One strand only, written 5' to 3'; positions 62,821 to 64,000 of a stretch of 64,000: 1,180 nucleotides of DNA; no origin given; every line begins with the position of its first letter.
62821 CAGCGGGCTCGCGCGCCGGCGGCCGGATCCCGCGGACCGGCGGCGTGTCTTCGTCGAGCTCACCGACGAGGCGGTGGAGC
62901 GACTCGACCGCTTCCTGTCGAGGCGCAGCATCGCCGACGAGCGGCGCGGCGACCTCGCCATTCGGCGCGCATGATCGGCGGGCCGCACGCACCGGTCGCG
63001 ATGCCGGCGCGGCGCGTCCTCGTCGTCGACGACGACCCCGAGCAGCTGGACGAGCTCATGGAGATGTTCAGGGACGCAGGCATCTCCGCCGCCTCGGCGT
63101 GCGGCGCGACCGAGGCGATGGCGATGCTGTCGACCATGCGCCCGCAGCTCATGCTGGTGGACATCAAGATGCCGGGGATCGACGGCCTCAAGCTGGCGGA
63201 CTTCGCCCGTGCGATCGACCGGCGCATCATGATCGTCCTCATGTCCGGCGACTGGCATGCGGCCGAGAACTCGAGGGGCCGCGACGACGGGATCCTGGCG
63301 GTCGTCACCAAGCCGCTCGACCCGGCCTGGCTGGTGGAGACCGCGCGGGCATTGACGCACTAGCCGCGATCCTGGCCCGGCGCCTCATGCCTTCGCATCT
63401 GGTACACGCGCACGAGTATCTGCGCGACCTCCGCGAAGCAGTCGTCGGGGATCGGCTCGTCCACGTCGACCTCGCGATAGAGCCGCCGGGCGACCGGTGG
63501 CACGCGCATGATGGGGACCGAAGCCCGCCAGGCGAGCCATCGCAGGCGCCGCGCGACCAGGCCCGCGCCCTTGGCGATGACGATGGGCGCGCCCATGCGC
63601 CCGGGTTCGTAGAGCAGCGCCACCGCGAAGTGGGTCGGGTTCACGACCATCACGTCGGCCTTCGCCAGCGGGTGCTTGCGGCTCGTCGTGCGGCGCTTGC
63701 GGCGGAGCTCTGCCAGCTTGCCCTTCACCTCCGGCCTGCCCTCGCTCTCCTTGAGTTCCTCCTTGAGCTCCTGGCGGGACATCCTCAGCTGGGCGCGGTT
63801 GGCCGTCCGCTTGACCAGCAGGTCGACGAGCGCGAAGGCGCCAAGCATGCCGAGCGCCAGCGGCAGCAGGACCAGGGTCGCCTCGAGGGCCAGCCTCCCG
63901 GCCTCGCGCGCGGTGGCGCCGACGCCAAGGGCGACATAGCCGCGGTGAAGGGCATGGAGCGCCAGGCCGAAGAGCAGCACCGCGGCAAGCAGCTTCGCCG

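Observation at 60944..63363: Tandem REC + MarR-type wHTH response regulators plus a stand-alone REC in the flagellar locus, with no kinase in the window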

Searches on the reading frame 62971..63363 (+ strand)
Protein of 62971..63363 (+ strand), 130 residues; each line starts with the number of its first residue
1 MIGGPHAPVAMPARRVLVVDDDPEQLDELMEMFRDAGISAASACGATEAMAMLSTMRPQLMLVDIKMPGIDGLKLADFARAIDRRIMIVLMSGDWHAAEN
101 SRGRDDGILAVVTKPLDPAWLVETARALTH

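Call 4: search_protein_families(library=pfam, proteins=[window:62971-63363:+], max_evalue=0.1)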
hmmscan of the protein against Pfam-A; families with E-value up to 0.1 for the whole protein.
window:62971-63363:+ (130 aa): 2 families
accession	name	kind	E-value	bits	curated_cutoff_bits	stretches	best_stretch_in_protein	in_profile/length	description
PF00072.30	Response_reg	-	1.9e-19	70.3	30.2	1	16-124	1-109/111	Response regulator receiver domain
PF03979.19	Sigma70_r1_1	-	0.018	15.5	22.5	1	22-39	35-52/81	Sigma-70 factor, region 1.1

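Call 6: search_protein_families(library=ncbifam, proteins=[window:62971-63363:+], max_evalue=0.01)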
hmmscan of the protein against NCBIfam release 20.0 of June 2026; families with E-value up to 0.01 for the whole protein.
window:62971-63363:+ (130 aa): 85 families (the best 25 are shown)
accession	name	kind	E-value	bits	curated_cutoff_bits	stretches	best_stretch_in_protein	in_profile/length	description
NF011874.0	PRK15347.1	equivalog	6.4e-12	44.3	852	1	15-123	692-804/921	two component system sensor kinase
NF045717.1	DVU0259_DivK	exception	7.6e-12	45.4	160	1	13-125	2-112/117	DVU0259 family response regulator domain-containing protein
NF008469.0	PRK11361.1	equivalog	1.1e-11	44.2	714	1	12-117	3-108/461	acetoacetate metabolism transcriptional regulator AtoC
NF040689.1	MtrAB_MtrA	equivalog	2e-11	43.6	300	1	16-127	1-111/219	MtrAB system response regulator MtrA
NF047793.1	ResRegPgtA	equivalog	1.4e-10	40.6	650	1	15-125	7-117/414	two-component system response regulator PgtA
NF007969.0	PRK10693.1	equivalog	2.3e-10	40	329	1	13-116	7-110/337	two-component system response regulator RssB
NF007005.1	PRK09468.1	equivalog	3.9e-10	39.6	331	1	14-127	4-117/237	osmolarity response regulator transcription factor OmpR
NF046022.1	RespRegCpdRBruc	equivalog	5.1e-10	39.4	180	1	15-116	3-104/120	cell cycle two-component system response regulator CpdR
NF052596.1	RR_EAL_PvrR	equivalog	5.2e-10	38.5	580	1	13-93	3-84/398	response regulator cyclic di-GMP phosphodiesterase PvrR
NF051870.1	NAssimRespRegNtrX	equivalog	6.3e-10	38.5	600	1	14-117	2-107/452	nitrogen assimilation response regulator NtrX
NF053512.1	nitric_RR_NosR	exception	8.1e-10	38.3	400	1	16-95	1-80/422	response regulator c-di-GMP phosphodiesterase, NosR family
TIGR02154.1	PhoB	equivalog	9.8e-10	38.1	296.2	1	13-127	2-118/226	phosphate regulon transcriptional regulator PhoB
NF008677.0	PRK11697.1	equivalog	1e-09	38.2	246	1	15-124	3-111/238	two-component system response regulator BtsR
TIGR01818.1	ntrC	equivalog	1.4e-09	37.3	558.6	1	16-122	1-107/463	nitrogen regulation protein NR(I)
NF041733.1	resp_reg_CseB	equivalog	1.6e-09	37.5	350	1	15-128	2-114/228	two-component system response regulator CseB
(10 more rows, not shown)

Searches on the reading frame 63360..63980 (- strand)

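Call 4: search_protein_families(library=pfam, proteins=[window:63360-63980:-], max_evalue=0.1)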
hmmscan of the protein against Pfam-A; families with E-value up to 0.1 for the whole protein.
window:63360-63980:- (206 aa): 1 family
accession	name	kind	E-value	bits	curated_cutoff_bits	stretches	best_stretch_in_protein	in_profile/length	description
PF01312.24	Bac_export_2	-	8.4e-54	183.5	24.4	1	23-192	166-335/335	FlhB HrpN YscU SpaS Family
